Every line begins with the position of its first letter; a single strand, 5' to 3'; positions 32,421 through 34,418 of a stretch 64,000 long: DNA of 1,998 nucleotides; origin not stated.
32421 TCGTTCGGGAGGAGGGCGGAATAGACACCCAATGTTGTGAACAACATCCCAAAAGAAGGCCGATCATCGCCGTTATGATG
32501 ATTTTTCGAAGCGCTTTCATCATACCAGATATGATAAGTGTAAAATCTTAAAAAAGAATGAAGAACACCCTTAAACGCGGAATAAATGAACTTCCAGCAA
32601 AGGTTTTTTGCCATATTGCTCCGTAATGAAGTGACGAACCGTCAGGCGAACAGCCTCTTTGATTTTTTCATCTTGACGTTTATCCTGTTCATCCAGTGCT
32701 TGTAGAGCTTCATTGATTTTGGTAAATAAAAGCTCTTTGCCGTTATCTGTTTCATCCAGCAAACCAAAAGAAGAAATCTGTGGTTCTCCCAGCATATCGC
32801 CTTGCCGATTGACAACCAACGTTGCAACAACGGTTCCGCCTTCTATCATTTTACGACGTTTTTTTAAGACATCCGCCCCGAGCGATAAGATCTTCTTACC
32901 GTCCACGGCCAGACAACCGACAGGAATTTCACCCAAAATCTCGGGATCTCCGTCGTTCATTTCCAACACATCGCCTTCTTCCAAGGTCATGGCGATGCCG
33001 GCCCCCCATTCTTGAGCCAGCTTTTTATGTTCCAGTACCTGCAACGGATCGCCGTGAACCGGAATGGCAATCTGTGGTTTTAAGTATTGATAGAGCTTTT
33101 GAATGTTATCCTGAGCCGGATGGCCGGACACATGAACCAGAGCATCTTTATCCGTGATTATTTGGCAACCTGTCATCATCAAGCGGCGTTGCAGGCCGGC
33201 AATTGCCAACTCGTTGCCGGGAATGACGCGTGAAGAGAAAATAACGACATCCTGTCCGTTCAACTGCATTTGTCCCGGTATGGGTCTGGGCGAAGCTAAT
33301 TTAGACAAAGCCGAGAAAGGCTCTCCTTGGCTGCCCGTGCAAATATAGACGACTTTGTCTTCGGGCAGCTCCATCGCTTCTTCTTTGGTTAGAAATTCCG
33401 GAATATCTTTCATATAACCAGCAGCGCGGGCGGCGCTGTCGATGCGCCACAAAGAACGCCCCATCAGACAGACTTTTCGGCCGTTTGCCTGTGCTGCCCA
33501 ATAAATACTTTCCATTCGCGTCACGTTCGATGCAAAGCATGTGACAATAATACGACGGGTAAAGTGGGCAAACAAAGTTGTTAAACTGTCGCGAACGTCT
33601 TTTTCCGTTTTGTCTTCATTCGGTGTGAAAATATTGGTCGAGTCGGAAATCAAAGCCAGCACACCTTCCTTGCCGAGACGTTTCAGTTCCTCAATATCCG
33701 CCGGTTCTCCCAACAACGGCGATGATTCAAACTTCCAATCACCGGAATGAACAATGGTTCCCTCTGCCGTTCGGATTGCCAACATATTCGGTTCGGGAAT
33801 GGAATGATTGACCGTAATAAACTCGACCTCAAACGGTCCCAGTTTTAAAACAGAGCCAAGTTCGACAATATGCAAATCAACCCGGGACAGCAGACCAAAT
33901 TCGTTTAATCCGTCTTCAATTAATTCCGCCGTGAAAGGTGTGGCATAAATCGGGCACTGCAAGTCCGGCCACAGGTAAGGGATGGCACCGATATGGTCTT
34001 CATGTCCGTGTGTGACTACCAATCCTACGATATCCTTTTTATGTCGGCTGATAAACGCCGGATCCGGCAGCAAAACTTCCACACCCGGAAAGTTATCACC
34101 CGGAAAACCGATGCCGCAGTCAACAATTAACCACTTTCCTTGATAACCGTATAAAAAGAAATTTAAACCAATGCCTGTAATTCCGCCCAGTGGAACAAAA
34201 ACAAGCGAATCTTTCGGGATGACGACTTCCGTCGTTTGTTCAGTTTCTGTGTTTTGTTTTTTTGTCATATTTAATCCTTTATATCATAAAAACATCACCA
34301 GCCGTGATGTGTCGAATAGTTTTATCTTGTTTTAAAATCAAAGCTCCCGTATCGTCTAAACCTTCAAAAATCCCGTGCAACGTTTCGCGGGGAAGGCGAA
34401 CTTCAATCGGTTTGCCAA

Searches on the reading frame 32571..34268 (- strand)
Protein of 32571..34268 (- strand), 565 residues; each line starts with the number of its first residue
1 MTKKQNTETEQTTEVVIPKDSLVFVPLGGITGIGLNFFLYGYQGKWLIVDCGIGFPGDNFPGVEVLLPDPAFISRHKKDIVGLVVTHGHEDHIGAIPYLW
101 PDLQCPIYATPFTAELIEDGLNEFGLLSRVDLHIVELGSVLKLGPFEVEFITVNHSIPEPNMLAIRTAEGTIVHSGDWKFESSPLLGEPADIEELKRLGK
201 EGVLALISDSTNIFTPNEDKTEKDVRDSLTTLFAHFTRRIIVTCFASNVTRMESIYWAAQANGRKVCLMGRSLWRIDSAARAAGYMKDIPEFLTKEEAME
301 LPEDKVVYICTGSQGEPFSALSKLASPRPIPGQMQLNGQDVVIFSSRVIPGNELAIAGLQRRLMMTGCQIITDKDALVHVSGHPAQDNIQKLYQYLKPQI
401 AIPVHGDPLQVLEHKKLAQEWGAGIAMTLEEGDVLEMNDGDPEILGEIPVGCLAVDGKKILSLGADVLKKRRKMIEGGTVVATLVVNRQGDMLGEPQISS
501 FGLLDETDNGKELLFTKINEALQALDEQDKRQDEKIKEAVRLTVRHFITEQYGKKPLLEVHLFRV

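Call 30: search_protein_families(library=ncbifam, proteins=[window:32571-34268:-], max_evalue=0.00001)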
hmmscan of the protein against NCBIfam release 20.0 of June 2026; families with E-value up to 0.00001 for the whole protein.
window:32571-34268:- (565 aa): 3 families
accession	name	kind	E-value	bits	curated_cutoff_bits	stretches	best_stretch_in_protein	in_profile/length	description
NF047419.1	RNase_J1_RnjA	exception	4.6e-127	425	820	1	26-558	6-542/549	ribonuclease J1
TIGR00649.1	MG423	subfamily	2.3e-122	409.2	400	1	24-558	3-541/546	RNase J family beta-CASP ribonuclease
TIGR03675.1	arCOG00543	equivalog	3.1e-08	32.3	580.2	1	14-117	167-267/631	beta-CASP ribonuclease aCPSF1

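Call 31: find_related_loci(query=window:32571-34268:-, collection=genome_contigs, flank=1000)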
Query window:32571-34268:- (565 aa) in genome_contigs; peptide patterns used: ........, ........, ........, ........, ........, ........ (x = any residue, [..] = any of these).
56 stretches matched a pattern; 9 encode a relative of the query (tblastn E <= 1e-3); 9 distinct loci.
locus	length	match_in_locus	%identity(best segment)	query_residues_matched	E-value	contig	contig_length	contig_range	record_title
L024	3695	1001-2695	90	1-565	0e+0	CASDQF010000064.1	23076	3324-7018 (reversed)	uncultured Alphaproteobacteria bacterium isolate SI.O49.metabat-bins.29 genome assembly, contig: SI.O49.metabat-bins.29.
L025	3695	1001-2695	91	1-565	0e+0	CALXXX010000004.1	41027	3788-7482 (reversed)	MAG: uncultured Alphaproteobacteria bacterium isolate E27__bin304 genome assembly, contig: E27__k127_1034837, whole geno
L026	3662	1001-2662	68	11-565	0e+0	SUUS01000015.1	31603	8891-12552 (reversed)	MAG: Alphaproteobacteria bacterium isolate SIG52 NODE_29582_length_31603_cov_5.317258, whole genome shotgun sequence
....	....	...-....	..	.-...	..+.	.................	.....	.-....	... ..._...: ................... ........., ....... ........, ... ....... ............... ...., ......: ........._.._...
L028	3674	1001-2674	55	1-565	0e+0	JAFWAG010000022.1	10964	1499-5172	MAG: Alphaproteobacteria bacterium isolate RGIG5556 Sheep_Colon.Co__c1177950, whole genome shotgun sequence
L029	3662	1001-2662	55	10-565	0e+0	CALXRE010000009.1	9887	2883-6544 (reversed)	MAG: uncultured Alphaproteobacteria bacterium isolate E30__bin2 genome assembly, contig: E30__k127_4523223, whole genome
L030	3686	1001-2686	52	4-565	0e+0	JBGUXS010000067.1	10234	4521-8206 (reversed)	MAG: Alphaproteobacteria bacterium isolate ruminal_MAG_496 ruminal_MAG_496_contig_0067, whole genome shotgun sequence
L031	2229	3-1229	62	156-565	0e+0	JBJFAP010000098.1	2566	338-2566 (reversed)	MAG: Alphaproteobacteria bacterium isolate LOHA09_bin.005 NODE_26081_length_2566_cov_4.204699, whole genome shotgun sequ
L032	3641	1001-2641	36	19-565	9e-121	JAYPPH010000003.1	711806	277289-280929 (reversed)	MAG: Candidatus Marisalimonas marina isolate SD3109_NP_metabat_bins_2.tsv.199 contig_536_pilon, whole genome shotgun seq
